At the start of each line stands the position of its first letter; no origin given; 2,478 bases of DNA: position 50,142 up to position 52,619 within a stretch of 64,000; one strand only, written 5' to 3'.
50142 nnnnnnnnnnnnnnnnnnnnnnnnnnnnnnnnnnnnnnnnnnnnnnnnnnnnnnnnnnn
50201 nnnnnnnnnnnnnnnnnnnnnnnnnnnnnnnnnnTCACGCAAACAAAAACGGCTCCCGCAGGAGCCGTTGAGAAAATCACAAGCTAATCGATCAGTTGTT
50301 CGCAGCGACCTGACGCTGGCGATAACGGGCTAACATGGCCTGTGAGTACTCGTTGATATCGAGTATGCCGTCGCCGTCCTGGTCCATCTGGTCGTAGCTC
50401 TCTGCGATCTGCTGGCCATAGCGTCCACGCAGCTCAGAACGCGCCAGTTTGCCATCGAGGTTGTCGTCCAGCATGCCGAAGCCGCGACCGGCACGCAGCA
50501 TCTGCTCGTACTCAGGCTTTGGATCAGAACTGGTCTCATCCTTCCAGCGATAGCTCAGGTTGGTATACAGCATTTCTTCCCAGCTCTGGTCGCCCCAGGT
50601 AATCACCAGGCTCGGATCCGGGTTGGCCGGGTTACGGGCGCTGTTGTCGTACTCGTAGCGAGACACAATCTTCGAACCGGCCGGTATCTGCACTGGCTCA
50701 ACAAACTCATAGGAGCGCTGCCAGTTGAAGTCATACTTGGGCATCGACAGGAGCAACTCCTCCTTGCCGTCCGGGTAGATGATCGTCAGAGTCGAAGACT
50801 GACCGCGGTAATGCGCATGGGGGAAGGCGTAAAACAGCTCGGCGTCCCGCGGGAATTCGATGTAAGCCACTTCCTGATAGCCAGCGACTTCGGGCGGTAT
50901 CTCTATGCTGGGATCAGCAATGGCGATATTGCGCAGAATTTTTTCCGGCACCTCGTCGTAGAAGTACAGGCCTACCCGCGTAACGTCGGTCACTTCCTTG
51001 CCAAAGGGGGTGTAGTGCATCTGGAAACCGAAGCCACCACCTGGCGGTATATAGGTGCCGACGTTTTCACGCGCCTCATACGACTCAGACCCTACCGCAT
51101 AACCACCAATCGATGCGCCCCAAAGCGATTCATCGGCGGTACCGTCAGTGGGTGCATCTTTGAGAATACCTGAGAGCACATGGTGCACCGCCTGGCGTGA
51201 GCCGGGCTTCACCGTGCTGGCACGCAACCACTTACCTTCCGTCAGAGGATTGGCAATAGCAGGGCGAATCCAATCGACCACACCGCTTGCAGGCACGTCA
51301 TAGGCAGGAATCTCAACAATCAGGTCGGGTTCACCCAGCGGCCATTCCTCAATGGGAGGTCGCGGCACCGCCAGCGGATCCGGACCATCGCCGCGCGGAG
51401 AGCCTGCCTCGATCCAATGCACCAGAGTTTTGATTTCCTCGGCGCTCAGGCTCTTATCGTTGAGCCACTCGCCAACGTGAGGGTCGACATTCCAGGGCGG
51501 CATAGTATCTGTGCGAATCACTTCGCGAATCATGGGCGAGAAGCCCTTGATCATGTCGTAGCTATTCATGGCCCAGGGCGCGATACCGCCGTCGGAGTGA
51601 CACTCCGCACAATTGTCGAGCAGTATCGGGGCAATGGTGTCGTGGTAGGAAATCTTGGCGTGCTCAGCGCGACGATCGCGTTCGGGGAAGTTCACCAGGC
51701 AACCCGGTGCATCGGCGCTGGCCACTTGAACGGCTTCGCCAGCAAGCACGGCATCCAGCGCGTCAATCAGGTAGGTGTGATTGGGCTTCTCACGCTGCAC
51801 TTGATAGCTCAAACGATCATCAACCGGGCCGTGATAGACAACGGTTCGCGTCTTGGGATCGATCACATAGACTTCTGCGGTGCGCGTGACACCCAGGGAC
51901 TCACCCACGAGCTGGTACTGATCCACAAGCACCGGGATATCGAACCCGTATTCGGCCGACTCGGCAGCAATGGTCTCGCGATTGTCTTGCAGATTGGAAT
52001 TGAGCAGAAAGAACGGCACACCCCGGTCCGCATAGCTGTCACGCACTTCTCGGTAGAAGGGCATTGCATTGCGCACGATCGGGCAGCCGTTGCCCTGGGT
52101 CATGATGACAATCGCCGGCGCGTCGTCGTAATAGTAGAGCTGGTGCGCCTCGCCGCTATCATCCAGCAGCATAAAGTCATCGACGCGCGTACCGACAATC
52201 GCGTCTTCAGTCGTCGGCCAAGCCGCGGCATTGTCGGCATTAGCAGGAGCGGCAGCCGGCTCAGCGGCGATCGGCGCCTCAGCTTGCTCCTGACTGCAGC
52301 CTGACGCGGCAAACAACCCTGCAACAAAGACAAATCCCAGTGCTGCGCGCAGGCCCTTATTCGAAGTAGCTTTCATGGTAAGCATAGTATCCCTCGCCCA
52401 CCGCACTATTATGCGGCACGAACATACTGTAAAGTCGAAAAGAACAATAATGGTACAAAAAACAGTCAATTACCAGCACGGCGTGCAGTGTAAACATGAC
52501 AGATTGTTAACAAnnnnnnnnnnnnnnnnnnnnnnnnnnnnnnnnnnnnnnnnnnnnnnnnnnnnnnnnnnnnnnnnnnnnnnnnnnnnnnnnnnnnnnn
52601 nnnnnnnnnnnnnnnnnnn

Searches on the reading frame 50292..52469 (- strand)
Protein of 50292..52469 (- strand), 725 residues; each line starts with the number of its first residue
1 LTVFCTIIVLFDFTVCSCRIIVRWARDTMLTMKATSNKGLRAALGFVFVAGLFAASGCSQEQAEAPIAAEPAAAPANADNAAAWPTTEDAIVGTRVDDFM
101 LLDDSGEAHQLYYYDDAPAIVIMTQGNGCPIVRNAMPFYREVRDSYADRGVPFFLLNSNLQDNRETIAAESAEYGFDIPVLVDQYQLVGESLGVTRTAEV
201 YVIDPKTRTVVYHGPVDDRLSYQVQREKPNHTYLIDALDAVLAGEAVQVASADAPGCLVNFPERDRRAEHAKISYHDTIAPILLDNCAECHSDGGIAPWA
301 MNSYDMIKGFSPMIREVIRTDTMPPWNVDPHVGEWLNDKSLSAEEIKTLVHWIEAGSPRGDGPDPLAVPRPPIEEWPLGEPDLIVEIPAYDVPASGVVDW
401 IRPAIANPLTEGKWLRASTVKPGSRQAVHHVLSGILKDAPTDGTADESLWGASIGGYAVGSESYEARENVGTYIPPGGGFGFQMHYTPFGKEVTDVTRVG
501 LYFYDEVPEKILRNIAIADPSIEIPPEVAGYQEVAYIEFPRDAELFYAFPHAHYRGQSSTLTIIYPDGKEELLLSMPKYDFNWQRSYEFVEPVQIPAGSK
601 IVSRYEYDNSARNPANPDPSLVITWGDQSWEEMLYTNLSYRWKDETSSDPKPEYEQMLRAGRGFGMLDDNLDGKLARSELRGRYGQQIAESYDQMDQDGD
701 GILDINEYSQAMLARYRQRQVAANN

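Call 32: search_protein_families(library=pfam, proteins=[window:50292-52469:-], max_evalue=0.001)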
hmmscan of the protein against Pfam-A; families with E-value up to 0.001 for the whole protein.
window:50292-52469:- (725 aa): 2 families
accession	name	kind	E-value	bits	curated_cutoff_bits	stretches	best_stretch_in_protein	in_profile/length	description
PF08534.16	Redoxin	-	6.8e-10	39.3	26.6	1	92-217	2-135/148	Redoxin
PF00578.27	AhpC-TSA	-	1.1e-09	38.7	26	1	92-206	1-118/124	AhpC/TSA family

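Call 95: search_solved_structures(query=window:50292-52469:-, max_evalue=1)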
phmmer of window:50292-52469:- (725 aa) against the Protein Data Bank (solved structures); distinct sequences matched with E-value up to 1: 29.
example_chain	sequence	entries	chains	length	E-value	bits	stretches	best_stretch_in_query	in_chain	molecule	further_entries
3u5r_E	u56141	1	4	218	6.8e-16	61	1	89-261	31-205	uncharacterized protein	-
2cvb_A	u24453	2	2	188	5.5e-10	41.5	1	98-261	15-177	probable thiol-disulfide isomerase/thioredoxin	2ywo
2ywi_A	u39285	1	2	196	1.8e-08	36.5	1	116-261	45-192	Hypothetical conserved protein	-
3kcm_A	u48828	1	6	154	0.00061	21.5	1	98-205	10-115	Thioredoxin family protein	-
8fns_A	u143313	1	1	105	0.00085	21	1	653-718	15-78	EF-hand domain-containing protein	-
6mi5_X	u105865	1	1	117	0.0011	20.7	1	653-718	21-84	Lanmodulin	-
4nmu_A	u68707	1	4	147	0.0046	18.6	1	91-209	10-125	Thiol-disulfide oxidoreductase ResA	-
3kf9_A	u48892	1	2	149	0.0094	17.6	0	685-714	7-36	Caltractin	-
9fqr_Pk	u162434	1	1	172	0.01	17.5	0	677-714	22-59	Centrin-2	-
5d43_A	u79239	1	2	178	0.012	17.2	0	678-714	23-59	Centrin-1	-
9d2f_S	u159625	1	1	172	0.014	17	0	678-714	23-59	Centrin-2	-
28js_K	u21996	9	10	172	0.017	16.8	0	677-714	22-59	Centrin-2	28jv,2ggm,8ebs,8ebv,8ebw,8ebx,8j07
3ia1_A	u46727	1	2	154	0.021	16.5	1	93-184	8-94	Thio-disulfide isomerase/thioredoxin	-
2ami_A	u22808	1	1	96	0.035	15.7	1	671-714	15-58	Caltractin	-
3qrx_A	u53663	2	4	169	0.04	15.5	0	672-714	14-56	Centrin | Caltractin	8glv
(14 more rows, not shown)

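Call 96: search_protein_families(library=ncbifam, proteins=[window:50292-52469:-], max_evalue=0.1)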
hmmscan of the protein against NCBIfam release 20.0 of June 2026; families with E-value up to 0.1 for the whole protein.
window:50292-52469:- (725 aa): 3 families
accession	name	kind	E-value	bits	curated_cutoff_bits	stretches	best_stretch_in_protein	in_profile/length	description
NF002854.0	PRK03147.1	subfamily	7.1e-06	26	170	1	87-209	33-152/176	thiol-disulfide oxidoreductase ResA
NF053806.1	lanmdlnLanM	equivalog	7.8e-05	22.8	135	1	660-718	50-105/132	lanmodulin LanM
NF041410.1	XopAW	subfamily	0.0067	16.2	120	1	664-712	32-89/235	XopAW family type III secretion system calcium-binding effector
